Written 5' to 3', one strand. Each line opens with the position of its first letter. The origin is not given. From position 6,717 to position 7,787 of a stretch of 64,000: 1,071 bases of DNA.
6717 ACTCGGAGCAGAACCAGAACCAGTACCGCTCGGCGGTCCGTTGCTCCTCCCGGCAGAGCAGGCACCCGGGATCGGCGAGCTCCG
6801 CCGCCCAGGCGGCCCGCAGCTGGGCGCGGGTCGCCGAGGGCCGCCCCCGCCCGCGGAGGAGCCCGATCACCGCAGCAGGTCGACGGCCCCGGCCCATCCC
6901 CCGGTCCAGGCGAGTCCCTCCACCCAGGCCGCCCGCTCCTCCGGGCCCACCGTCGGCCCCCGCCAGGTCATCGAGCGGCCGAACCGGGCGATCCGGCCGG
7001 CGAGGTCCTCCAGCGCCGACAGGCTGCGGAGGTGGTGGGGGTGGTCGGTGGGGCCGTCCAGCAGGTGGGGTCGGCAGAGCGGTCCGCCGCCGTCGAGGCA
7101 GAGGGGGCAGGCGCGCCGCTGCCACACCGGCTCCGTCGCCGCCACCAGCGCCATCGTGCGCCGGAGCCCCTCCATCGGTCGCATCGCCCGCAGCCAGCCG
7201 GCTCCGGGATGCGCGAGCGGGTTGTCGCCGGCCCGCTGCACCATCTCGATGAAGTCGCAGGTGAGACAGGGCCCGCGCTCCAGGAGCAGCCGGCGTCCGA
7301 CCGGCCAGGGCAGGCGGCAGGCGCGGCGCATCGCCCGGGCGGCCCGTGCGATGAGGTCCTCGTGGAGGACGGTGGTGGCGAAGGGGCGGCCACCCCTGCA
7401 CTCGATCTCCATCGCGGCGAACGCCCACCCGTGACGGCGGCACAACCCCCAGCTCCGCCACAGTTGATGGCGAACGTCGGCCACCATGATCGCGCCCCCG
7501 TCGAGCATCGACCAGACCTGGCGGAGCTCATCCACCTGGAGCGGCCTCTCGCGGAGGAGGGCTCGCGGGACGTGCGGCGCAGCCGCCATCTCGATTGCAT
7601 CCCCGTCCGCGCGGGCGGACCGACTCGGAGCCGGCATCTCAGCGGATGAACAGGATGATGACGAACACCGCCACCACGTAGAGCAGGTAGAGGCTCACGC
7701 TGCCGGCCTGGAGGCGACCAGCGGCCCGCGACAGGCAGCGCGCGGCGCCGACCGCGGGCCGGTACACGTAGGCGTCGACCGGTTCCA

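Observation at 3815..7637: Ehr-type complex operon is extended by two Cys/Trp-repeat proteins and a dynamin-family GTPase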

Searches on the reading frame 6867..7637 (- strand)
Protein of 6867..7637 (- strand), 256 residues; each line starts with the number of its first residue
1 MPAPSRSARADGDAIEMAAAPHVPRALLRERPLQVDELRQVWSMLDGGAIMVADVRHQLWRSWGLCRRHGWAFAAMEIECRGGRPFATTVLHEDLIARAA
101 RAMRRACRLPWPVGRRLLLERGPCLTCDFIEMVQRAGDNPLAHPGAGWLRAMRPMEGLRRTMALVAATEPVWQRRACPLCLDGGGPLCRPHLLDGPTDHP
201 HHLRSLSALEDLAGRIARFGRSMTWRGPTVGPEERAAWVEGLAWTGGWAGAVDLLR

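Call 7: search_protein_families(library=pfam, proteins=[window:6867-7637:-], max_evalue=0.1)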
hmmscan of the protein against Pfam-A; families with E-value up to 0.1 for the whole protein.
window:6867-7637:- (256 aa): 0 families

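Call 8: search_protein_families(library=ncbifam, proteins=[window:6867-7637:-], max_evalue=0.1)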
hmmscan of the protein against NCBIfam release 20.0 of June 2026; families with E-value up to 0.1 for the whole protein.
window:6867-7637:- (256 aa): 0 families

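Call 17: find_homologous_proteins(query=window:6867-7637:-)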
Query window:6867-7637:- (256 aa): 16 proteins with E <= 0.001 among 4836 candidates.
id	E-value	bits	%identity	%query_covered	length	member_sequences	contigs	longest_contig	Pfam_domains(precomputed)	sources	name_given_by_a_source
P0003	5.5e-148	510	100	87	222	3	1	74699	-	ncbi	-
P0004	2.9e-85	304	59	91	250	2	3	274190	-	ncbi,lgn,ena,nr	ncbi:MAG TPA: hypothetical protein VMW47_03470 [Verrucomicrobiae bacterium]|nr:hypothetical protein 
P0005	4.7e-85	303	62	91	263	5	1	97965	-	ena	-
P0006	3.6e-63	232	56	80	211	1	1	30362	-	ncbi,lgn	-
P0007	2.1e-59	219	49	88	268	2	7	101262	-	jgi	jgi:hypothetical protein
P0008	1.7e-55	206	49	86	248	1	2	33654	-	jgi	jgi:hypothetical protein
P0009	2.4e-52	196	48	87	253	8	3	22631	-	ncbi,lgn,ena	-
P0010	4.3e-50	189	47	84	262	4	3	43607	-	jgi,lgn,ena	-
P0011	1.6e-44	170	47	83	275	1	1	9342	-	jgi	jgi:hypothetical protein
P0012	2.8e-44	170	42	83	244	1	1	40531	-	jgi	jgi:hypothetical protein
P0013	3.4e-42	163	45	83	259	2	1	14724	-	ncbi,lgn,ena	-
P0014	2.0e-40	157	43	83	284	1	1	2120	-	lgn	-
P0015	2.8e-39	153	42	90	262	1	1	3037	-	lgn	-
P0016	2.6e-38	150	43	84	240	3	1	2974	-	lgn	-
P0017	4.8e-34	136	40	80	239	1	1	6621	-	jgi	jgi:hypothetical protein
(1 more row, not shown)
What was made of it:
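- Checked: A has 16 homologs (call 17).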

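Call 18: find_encoding_contigs(protein=P0004, flank=10000, max_places=2)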
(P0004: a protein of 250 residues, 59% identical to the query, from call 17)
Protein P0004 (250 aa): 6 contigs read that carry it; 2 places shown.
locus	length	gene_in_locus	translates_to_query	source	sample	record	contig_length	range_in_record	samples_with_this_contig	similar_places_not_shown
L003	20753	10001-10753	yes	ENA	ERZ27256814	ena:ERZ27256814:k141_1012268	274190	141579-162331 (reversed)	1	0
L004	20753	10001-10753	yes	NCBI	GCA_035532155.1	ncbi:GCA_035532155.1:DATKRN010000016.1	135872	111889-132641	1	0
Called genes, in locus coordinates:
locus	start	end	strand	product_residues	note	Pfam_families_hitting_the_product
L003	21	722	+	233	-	PF01987:AIM24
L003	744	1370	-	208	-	PF13489:Methyltransf_23, PF08241:Methyltransf_11, PF08242:Methyltransf_12, PF13649:Methyltransf_25, PF13847:Methyltransf_31 (weak)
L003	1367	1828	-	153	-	PF01643:Acyl-ACP_TE, PF20791:Acyl-ACP_TE_C (weak), PF13279:4HBT_2, PF03061:4HBT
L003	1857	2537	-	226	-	-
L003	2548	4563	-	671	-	PF00361:Proton_antipo_M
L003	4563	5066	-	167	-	PF01058:Oxidored_q6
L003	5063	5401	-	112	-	-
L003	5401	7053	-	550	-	PF00329:Complex1_30kDa (weak), PF00346:Complex1_49kDa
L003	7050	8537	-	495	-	PF00361:Proton_antipo_M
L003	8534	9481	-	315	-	PF00146:NADHdh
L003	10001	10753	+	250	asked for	-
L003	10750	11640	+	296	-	PF01678:DAP_epimerase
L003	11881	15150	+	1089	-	PF26549:Tricorn_N, PF07676:PD40 (faint), PF26550:Tricorn_2nd, PF14684:Tricorn_C1, PF14685:PDZ_Tricorn, PF03572:Peptidase_S41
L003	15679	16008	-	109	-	-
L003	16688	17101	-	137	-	-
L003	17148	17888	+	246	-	-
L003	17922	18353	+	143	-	PF18967:PycTM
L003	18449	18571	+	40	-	-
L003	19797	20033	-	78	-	-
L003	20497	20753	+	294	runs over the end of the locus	PF00795:CN_hydrolase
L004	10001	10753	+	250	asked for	-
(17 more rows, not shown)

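Call 19: find_encoding_contigs(protein=P0005, flank=10000, max_places=2)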
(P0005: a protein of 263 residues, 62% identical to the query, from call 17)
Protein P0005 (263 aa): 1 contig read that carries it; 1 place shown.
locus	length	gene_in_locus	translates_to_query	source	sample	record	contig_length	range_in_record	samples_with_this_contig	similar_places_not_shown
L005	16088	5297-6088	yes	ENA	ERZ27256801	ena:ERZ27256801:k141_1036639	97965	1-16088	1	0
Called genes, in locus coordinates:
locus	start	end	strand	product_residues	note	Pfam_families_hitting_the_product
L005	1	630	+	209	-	?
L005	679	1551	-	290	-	-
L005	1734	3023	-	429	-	-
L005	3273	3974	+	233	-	PF01987:AIM24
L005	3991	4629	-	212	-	PF03848:TehB (weak), PF13489:Methyltransf_23, PF01739:CheR (faint), PF08241:Methyltransf_11, PF08242:Methyltransf_12, PF13649:Methyltransf_25, PF13847:Methyltransf_31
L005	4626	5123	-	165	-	PF01643:Acyl-ACP_TE, PF20791:Acyl-ACP_TE_C (weak), PF13279:4HBT_2, PF03061:4HBT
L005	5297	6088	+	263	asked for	-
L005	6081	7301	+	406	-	PF07690:MFS_1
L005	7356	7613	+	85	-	-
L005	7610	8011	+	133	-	PF01850:PIN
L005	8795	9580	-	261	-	PF00106:adh_short, PF08659:KR, PF01370:Epimerase (weak), PF13561:adh_short_C2, PF23441:SDR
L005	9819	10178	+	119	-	PF18029:Glyoxalase_6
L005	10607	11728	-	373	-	PF14659:Phage_int_SAM_3, PF00589:Phage_integrase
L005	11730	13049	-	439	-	PF12728:HTH_17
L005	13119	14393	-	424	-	PF01580:FtsK_SpoIIIE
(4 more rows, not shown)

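Call 20: find_encoding_contigs(protein=P0007, flank=10000, max_places=2)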
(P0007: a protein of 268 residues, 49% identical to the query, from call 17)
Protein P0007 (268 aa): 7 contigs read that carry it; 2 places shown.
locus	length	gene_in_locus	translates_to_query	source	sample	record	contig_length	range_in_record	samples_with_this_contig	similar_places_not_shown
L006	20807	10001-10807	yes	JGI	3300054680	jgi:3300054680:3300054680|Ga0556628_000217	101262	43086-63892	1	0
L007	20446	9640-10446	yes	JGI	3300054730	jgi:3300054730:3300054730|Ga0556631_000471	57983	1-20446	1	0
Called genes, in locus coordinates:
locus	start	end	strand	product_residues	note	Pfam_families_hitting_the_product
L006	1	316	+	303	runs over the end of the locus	PF00561:Abhydrolase_1, PF12146:Hydrolase_4, PF12697:Abhydrolase_6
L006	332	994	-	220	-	PF17837:4PPT_N, PF01648:ACPS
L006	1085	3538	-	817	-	PF01315:Ald_Xan_dh_C, PF02738:MoCoBD_1, PF20256:MoCoBD_2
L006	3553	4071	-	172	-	PF00111:Fer2, PF13085:Fer2_3 (weak), PF01799:Fer2_2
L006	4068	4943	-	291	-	PF00941:FAD_binding_5, PF03450:CO_deh_flav_C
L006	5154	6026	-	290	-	PF00561:Abhydrolase_1, PF12146:Hydrolase_4, PF12697:Abhydrolase_6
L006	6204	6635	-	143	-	PF03928:HbpS-like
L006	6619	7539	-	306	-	PF13714:PEP_mutase, PF00463:ICL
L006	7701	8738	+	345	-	PF00155:Aminotran_1_2, PF01212:Beta_elim_lyase, PF01041:DegT_DnrJ_EryC1 (faint), PF01053:Cys_Met_Meta_PP (faint)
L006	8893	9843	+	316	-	PF04909:Amidohydro_2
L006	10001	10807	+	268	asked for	-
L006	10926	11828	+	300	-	PF13367:PrsW-protease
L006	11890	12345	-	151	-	PF00011:HSP20, PF17886:ArsA_HSP20 (weak)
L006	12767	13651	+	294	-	PF02517:Rce1-like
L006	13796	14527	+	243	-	PF00005:ABC_tran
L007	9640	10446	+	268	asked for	-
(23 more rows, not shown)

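Call 65: predict_structure(alignment_id=A5)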
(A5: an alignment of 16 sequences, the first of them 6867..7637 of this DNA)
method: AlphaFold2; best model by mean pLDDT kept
length: 256 residues; sequences in the alignment: 16
mean_pLDDT: 88.1   pTM: 0.83
mean pLDDT of the five models: 88.1, 87.0, 86.6, 86.6, 85.9
residues with pLDDT >= 90: 196; 70-90: 30; 50-70: 13; < 50: 17
segments of 3 or more residues with pLDDT < 50: 8-22
pLDDT, mean of each block of 10 residues (from residue 1): 50 40 54 90 90 90 92 96 94 96 96 92 91 91 90 92 97 96 95 90 96 98 93 97 95 91
secondary structure, 60 per line:
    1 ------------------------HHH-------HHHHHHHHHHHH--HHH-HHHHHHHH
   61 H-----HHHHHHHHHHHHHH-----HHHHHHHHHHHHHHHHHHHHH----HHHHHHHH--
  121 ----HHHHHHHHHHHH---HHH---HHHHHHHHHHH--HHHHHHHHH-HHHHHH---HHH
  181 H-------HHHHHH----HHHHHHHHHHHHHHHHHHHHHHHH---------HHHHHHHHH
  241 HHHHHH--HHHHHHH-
elements in order: H35-46 H53-61 H67-80 H86-106 H111-118 H125-136 H146-156 H159-167 H169-174 H178-181 H189-194 H199-222 H232-246 H249-255

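Call 74: search_protein_families(library=padloc, proteins=[window:6867-7637:-], max_evalue=0.01)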
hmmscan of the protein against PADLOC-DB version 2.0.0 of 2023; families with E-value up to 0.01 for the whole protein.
window:6867-7637:- (256 aa): 0 families

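Call 81: find_encoding_contigs(protein=P0006, flank=10000, max_places=2)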
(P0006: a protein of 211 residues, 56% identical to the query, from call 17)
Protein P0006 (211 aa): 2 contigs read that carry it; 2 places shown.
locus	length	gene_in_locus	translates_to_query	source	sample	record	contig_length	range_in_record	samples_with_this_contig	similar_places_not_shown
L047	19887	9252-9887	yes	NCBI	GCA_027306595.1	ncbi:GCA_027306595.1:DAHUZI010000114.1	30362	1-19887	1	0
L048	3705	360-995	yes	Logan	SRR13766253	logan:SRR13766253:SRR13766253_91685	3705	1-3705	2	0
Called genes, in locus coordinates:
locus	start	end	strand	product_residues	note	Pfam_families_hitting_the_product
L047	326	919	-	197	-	PF13489:Methyltransf_23 (weak), PF13847:Methyltransf_31 (weak), PF08241:Methyltransf_11, PF08242:Methyltransf_12, PF13649:Methyltransf_25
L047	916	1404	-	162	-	PF01643:Acyl-ACP_TE, PF20791:Acyl-ACP_TE_C (weak), PF13279:4HBT_2, PF03061:4HBT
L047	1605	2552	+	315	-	PF00146:NADHdh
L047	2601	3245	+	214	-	-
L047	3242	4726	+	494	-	PF00361:Proton_antipo_M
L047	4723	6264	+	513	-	PF00329:Complex1_30kDa, PF00346:Complex1_49kDa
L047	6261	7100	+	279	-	PF01058:Oxidored_q6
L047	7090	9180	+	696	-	PF00361:Proton_antipo_M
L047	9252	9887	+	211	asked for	-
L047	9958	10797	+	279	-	PF01678:DAP_epimerase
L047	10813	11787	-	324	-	PF07885:Ion_trans_2, PF00520:Ion_trans (faint), PF02254:TrkA_N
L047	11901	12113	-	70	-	-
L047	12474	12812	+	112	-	-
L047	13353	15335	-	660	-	-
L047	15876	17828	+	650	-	-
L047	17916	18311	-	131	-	PF11528:DUF3224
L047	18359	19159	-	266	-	-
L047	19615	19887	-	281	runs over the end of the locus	PF13489:Methyltransf_23, PF08241:Methyltransf_11, PF08242:Methyltransf_12, PF13649:Methyltransf_25, PF13847:Methyltransf_31 (weak)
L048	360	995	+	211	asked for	-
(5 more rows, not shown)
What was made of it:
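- A is adjacent to Ehr-1 in divergent orientation (L003) and to Ehr-2 in the same direction (L047) (calls 18, 81).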
